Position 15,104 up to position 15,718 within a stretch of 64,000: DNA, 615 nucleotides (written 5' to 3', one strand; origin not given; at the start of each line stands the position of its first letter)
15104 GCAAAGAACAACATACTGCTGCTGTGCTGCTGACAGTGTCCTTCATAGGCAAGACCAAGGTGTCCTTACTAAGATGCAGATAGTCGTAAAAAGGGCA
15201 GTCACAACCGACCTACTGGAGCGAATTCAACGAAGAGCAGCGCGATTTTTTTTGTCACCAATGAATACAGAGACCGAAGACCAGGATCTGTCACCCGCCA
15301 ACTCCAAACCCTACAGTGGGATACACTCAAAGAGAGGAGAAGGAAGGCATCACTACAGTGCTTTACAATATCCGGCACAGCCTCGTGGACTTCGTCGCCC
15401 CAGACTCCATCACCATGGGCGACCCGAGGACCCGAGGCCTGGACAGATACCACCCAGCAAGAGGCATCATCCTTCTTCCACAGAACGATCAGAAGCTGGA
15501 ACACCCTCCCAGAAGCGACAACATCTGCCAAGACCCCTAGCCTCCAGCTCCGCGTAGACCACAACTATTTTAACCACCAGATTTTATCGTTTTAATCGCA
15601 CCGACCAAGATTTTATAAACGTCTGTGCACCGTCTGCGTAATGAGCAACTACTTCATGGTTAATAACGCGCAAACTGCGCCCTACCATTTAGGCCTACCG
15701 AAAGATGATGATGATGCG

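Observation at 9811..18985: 9.2-kb palindrome built from composite repeat blocks with 5'-truncated LINE tails facing a 2.4-kb spacer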

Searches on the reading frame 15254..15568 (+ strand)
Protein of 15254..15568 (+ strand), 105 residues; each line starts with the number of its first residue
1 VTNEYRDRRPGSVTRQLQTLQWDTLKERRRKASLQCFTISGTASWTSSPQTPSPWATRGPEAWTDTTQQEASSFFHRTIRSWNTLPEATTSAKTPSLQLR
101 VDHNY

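Call 25: search_protein_representatives(protein=window:15254-15568:+)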
Query: 105 residues. Proteins with E-value up to 0.001 (for the whole library): 44; up to 1e-10: 1; up to 1e-30: 0. The best 44 are listed.
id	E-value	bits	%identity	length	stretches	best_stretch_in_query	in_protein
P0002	1.9e-14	70.0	48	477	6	66-90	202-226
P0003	2.0e-08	50.7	36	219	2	3-92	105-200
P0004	4.7e-08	49.5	46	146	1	1-95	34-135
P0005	6.6e-08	49.0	44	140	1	3-94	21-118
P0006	2.8e-07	47.0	40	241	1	1-94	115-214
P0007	6.5e-07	45.8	39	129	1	3-92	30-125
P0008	7.1e-07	45.7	40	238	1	2-89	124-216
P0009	9.5e-07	45.2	41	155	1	2-93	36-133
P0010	2.7e-06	43.8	43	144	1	1-93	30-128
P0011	2.8e-06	43.7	40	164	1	1-94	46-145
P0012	3.7e-06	43.3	37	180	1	1-94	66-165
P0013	1.0e-05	41.9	36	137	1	2-91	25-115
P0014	1.2e-05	41.8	37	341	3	38-95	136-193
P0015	2.1e-05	40.9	41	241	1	1-94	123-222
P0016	2.3e-05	40.8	37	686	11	68-89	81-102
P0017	2.6e-05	40.6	42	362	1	3-95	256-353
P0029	3.8e-04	36.9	43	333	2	1-37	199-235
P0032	5.4e-04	36.4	42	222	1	3-95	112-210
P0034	5.5e-04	36.4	40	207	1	3-95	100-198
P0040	7.0e-04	36.0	41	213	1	3-94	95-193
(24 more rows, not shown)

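Call 26: search_protein_families(library=pfam, proteins=[P0017, P0006, P0008, P0015, P0003, P0014, P0029, P0032, P0034, P0040], max_evalue=0.01)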
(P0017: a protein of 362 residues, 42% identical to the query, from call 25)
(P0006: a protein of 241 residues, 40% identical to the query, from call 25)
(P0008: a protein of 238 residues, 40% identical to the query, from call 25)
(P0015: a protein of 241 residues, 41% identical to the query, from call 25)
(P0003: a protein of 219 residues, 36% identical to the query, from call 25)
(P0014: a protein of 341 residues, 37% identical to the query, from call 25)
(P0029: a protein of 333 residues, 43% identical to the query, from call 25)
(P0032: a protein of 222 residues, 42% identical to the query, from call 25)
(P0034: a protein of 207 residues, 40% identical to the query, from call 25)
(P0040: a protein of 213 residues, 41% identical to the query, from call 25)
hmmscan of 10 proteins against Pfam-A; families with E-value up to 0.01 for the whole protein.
P0017 (362 aa): 1 family
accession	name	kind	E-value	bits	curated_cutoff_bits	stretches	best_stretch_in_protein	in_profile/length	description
PF00078.32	RVT_1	-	1.4e-16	61.3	29.6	1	18-177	81-205/205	Reverse transcriptase (RNA-dependent DNA polymerase)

P0006 (241 aa): 1 family
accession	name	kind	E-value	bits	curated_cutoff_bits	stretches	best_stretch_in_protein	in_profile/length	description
PF01541.30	GIY-YIG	-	0.0064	17.2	22.6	0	28-59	11-42/78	GIY-YIG catalytic domain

P0008 (238 aa): 0 families

P0015 (241 aa): 0 families

P0003 (219 aa): 0 families

P0014 (341 aa): 2 families
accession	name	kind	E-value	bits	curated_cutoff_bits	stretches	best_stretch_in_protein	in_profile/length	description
PF11549.13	Sec31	-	1.2e-05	25.5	25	0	180-192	26-37/50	Protein transport protein SEC31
PF11013.13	DUF2851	-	0.0033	16.9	25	0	64-120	301-357/375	Protein of unknown function (DUF2851)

P0029 (333 aa): 0 families

P0032 (222 aa): 1 family
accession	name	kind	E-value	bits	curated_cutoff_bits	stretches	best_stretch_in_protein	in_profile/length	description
PF00078.32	RVT_1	-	0.0034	17.6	29.6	1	3-57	32-82/205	Reverse transcriptase (RNA-dependent DNA polymerase)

P0034 (207 aa): 0 families

P0040 (213 aa): 0 families

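Call 28: list_cluster_members(proteins=[P0003, P0004, P0005, P0006, P0007, P0008, P0009, P0010, P0017, P0001])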
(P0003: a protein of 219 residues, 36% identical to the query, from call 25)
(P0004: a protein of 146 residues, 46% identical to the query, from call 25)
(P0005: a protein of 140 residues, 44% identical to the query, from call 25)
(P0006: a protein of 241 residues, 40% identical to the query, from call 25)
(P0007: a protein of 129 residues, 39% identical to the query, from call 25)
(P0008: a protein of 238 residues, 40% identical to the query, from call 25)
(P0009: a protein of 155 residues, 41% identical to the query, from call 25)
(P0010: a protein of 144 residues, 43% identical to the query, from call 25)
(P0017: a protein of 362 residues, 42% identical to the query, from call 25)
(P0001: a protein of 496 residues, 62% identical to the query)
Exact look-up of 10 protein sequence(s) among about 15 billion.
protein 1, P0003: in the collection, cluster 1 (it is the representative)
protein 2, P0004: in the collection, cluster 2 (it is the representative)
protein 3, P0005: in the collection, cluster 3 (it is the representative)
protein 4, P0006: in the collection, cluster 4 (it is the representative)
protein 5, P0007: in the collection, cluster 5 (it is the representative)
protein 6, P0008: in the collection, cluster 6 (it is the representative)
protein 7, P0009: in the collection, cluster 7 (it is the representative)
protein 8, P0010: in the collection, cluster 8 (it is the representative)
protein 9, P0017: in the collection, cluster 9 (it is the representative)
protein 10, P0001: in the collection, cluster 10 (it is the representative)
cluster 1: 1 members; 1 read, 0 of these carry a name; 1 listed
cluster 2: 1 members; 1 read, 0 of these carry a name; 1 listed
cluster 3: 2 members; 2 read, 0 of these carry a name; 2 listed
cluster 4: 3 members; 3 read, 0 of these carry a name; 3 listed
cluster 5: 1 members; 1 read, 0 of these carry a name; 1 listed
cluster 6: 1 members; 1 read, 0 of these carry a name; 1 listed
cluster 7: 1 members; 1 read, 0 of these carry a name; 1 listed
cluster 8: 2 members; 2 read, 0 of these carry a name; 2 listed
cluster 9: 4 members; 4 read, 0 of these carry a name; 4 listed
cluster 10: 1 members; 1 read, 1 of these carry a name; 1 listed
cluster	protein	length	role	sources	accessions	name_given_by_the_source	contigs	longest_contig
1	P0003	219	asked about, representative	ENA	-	-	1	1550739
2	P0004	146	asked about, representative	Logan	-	-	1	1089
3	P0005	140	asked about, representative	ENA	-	-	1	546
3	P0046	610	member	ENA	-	-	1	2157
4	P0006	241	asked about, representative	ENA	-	-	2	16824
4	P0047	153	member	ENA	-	-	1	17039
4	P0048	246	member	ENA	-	-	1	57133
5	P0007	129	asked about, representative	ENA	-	-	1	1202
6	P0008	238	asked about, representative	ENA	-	-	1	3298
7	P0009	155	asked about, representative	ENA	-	-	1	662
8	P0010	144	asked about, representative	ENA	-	-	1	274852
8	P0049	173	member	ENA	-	-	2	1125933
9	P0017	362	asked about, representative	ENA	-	-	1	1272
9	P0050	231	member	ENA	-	-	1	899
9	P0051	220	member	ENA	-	-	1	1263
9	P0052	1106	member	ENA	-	-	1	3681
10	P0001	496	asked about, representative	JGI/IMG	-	hypothetical protein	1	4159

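Call 29: search_protein_families(library=pfam, proteins=[P0052, P0046], max_evalue=0.001)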
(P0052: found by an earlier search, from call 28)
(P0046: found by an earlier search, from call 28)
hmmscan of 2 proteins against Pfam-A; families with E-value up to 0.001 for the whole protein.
P0052 (1106 aa): 3 families
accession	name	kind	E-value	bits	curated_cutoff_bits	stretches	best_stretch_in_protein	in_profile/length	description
PF00078.32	RVT_1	-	2.3e-31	109.6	29.6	1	650-921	1-205/205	Reverse transcriptase (RNA-dependent DNA polymerase)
PF14529.12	Exo_endo_phos_2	-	1.1e-13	51.4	27.4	1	255-372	2-116/117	Endonuclease-reverse transcriptase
PF03372.29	Exo_endo_phos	-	7.3e-12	45.9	24.5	1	131-369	4-225/225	Endonuclease/Exonuclease/phosphatase family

P0046 (610 aa): 1 family
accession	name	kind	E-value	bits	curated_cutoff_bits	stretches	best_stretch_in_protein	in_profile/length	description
PF00078.32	RVT_1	-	6.3e-36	124.4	29.6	1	167-412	5-205/205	Reverse transcriptase (RNA-dependent DNA polymerase)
